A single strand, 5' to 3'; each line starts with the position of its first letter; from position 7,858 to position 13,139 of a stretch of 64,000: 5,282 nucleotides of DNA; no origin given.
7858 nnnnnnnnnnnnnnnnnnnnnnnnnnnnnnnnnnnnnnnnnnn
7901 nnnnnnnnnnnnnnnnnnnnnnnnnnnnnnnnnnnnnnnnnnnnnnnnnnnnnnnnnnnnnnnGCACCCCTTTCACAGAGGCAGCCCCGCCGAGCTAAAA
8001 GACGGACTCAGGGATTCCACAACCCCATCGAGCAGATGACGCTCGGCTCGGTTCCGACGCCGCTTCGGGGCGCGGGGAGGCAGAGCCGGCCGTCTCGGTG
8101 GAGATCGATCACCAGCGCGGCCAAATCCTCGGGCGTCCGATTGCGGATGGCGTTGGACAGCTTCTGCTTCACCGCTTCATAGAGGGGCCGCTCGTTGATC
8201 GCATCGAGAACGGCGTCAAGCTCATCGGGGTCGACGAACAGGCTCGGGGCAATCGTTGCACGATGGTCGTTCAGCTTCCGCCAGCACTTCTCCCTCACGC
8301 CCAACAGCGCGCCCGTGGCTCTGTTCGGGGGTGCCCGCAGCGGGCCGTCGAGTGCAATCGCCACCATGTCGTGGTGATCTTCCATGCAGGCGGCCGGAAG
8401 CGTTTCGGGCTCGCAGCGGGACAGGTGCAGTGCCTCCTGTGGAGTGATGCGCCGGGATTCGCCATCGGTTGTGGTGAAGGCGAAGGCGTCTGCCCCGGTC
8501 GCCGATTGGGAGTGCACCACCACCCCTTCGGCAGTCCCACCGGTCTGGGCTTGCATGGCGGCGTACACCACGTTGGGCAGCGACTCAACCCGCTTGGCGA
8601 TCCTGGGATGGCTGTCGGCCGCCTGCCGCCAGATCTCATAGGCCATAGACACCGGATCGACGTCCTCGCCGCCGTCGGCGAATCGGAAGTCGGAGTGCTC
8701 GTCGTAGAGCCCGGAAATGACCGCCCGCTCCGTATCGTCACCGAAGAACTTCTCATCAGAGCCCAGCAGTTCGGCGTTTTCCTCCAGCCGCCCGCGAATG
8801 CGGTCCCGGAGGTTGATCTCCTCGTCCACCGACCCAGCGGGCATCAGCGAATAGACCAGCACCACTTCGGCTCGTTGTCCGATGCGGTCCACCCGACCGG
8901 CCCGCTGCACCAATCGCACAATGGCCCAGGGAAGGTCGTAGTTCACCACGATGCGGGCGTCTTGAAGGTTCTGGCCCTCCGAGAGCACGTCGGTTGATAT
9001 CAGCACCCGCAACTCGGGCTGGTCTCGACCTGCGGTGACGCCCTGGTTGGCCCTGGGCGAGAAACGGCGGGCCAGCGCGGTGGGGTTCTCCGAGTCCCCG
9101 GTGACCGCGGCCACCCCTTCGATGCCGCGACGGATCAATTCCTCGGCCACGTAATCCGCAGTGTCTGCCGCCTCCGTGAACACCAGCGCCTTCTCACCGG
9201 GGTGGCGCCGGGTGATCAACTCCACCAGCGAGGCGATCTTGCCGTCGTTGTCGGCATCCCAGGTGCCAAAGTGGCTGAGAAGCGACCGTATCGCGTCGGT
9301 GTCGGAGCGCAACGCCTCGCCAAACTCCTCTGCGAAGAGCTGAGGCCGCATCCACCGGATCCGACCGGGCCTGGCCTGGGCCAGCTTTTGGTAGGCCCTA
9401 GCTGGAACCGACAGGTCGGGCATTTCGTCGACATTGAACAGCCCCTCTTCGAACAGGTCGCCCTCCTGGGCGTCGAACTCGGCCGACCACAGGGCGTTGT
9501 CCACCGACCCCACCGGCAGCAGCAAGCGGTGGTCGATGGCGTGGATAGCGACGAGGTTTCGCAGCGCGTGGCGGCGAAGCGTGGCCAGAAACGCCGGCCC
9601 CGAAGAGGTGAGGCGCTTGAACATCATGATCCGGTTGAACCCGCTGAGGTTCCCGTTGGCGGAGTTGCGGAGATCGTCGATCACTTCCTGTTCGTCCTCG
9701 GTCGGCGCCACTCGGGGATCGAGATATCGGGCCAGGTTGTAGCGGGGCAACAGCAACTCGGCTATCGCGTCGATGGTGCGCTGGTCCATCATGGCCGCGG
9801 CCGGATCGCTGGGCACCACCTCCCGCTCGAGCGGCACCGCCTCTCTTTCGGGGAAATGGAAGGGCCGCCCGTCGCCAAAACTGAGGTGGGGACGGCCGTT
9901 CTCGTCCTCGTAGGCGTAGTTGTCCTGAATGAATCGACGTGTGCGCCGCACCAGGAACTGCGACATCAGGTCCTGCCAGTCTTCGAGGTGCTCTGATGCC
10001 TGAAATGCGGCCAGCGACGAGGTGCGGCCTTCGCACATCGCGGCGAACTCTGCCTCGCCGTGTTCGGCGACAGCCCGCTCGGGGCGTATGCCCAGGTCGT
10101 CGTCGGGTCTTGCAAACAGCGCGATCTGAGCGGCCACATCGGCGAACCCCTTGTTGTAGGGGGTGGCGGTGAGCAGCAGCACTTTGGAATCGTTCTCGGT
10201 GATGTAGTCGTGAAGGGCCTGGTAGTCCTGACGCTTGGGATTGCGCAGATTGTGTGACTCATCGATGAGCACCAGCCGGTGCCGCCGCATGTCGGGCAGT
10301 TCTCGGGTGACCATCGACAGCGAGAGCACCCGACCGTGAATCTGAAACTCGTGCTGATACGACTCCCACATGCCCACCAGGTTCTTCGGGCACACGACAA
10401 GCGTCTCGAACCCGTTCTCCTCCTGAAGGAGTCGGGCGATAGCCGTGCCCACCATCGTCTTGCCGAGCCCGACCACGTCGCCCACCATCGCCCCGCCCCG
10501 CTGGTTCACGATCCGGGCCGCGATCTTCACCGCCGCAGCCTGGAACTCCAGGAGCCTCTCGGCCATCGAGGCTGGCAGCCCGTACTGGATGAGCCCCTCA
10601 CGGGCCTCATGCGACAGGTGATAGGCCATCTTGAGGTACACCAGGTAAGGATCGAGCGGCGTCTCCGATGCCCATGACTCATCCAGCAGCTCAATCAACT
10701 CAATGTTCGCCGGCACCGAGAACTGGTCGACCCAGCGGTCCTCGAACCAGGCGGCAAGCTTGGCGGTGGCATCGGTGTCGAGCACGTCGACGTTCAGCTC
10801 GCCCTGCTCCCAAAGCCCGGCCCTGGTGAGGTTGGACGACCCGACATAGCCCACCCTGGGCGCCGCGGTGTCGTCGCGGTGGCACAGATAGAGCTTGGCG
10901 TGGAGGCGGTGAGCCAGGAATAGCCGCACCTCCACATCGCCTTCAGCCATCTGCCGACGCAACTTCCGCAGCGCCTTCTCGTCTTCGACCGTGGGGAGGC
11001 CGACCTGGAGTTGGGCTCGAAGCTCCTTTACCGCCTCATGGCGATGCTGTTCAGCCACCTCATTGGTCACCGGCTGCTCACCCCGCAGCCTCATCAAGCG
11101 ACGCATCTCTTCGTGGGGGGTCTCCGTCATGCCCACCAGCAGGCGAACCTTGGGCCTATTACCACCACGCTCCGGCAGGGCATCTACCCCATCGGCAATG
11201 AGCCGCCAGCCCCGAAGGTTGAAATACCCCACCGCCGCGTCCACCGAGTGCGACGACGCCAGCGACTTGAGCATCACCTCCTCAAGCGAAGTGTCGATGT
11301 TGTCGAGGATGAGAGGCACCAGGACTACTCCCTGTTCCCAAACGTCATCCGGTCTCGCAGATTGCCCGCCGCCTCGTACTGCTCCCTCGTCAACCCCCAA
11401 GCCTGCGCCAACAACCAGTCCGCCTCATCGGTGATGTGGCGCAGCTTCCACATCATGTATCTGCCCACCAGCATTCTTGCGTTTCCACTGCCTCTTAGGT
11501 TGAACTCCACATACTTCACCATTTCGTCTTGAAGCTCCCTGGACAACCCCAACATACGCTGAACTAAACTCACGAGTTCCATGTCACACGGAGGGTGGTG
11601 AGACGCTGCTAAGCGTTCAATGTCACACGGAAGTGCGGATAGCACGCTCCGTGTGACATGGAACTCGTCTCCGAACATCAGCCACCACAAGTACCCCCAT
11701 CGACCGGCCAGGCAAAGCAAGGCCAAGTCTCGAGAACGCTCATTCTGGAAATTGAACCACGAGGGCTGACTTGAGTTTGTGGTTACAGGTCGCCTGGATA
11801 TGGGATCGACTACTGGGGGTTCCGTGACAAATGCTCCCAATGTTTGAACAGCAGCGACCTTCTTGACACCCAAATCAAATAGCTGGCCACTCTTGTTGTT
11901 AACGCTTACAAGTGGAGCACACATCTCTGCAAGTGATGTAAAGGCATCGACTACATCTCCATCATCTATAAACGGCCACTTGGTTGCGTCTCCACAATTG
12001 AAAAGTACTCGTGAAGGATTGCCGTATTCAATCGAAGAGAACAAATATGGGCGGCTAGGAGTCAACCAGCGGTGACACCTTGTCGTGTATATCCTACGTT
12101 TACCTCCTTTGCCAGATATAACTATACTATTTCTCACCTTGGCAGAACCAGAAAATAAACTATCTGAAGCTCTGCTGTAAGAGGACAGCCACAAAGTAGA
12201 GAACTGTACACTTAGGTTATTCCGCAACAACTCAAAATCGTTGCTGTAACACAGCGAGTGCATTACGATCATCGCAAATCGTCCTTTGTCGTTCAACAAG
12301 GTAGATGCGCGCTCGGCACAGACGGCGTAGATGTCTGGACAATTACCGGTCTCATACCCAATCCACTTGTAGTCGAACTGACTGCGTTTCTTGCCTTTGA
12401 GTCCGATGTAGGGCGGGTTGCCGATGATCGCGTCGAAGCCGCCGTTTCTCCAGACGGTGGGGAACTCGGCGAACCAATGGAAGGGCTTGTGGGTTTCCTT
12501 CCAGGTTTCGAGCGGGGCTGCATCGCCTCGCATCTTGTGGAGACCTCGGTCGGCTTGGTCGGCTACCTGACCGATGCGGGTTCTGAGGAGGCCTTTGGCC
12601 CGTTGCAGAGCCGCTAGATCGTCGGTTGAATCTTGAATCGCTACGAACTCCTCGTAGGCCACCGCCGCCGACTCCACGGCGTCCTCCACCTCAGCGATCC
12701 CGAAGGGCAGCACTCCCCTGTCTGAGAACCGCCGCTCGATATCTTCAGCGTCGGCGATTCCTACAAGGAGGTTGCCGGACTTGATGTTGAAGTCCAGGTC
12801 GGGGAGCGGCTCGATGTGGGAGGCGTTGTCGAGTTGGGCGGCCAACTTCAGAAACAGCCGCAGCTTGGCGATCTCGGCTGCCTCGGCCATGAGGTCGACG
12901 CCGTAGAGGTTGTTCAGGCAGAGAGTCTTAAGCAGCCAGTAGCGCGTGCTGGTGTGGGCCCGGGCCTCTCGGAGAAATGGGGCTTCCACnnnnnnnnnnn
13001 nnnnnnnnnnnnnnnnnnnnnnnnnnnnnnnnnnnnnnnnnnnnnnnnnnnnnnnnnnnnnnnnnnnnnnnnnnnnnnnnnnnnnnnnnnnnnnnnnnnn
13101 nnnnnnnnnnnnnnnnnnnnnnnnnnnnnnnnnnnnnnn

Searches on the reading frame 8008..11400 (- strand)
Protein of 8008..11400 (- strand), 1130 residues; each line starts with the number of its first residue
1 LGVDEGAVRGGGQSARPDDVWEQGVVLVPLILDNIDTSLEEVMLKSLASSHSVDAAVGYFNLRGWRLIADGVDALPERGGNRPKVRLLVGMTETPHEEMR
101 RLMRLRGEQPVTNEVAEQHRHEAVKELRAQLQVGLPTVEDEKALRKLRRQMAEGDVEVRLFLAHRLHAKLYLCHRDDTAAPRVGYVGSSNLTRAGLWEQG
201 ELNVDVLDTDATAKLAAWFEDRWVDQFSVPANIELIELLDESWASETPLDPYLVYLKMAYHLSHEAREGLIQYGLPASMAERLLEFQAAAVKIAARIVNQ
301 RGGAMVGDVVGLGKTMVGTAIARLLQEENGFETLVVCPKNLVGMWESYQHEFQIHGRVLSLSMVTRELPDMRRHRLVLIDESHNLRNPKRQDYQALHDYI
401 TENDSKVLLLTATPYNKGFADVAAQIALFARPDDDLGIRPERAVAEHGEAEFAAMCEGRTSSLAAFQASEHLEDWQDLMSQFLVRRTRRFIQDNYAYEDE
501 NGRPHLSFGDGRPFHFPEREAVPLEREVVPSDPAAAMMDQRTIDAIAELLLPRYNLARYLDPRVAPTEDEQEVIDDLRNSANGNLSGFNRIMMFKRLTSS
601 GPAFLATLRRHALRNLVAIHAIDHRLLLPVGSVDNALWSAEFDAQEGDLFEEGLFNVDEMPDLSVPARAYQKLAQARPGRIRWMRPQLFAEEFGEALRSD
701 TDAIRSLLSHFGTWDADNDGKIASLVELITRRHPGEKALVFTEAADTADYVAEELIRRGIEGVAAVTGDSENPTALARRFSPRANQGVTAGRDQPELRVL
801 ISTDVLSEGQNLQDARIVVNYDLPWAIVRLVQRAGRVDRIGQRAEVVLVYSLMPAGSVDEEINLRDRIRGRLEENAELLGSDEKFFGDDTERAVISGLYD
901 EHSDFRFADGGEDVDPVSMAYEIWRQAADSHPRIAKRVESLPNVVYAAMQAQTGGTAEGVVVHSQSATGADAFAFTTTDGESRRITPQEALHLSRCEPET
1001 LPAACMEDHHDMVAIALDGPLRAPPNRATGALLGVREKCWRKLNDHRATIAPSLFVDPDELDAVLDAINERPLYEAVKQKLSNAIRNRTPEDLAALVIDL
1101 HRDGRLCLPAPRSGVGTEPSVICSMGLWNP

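Call 70: search_protein_families(library=pfam, proteins=[window:8008-11400:-], max_evalue=0.001)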
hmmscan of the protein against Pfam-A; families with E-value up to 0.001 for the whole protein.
window:8008-11400:- (1130 aa): 5 families
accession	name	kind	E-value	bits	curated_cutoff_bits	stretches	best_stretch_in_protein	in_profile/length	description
PF00271.37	Helicase_C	-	7.7e-17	62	23.5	1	721-841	2-110/110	Helicase conserved C-terminal domain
PF00176.29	SNF2-rel_dom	-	4.2e-10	39.6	24.9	1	287-347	2-68/290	SNF2-related domain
PF13091.12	PLDc_2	-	1.1e-09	38.6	27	1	50-223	9-132/132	PLD-like domain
PF09565.16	RE_NgoFVII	-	2.9e-07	30.4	23.8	1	144-221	67-147/162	NgoFVII restriction endonuclease N-terminal PLD domain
PF04851.21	ResIII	-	3e-07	30.9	22.5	0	287-341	8-64/164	Type III restriction enzyme, res subunit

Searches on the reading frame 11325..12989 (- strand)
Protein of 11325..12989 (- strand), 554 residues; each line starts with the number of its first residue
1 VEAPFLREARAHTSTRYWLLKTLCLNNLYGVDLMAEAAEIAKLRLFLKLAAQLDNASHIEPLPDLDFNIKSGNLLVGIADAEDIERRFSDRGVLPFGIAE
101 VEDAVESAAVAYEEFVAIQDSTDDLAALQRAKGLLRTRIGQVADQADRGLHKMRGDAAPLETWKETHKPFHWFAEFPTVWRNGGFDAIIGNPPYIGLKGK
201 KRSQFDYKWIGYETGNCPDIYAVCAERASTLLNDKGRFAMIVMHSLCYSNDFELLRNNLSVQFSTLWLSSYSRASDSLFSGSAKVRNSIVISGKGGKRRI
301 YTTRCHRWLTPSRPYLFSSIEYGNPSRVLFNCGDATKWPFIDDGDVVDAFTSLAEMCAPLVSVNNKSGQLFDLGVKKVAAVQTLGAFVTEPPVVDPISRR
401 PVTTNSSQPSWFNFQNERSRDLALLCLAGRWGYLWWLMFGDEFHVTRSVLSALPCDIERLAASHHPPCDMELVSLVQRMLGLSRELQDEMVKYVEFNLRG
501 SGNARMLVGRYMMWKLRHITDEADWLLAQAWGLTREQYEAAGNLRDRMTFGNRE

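Call 70: search_protein_families(library=pfam, proteins=[window:11325-12989:-], max_evalue=0.001)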
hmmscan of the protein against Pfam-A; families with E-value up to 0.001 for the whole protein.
window:11325-12989:- (554 aa): 1 family
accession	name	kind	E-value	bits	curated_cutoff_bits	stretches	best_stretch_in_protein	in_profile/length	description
PF07669.17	Eco57I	-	5.2e-26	92.2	25.3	1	26-257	1-148/171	Eco57I restriction-modification methylase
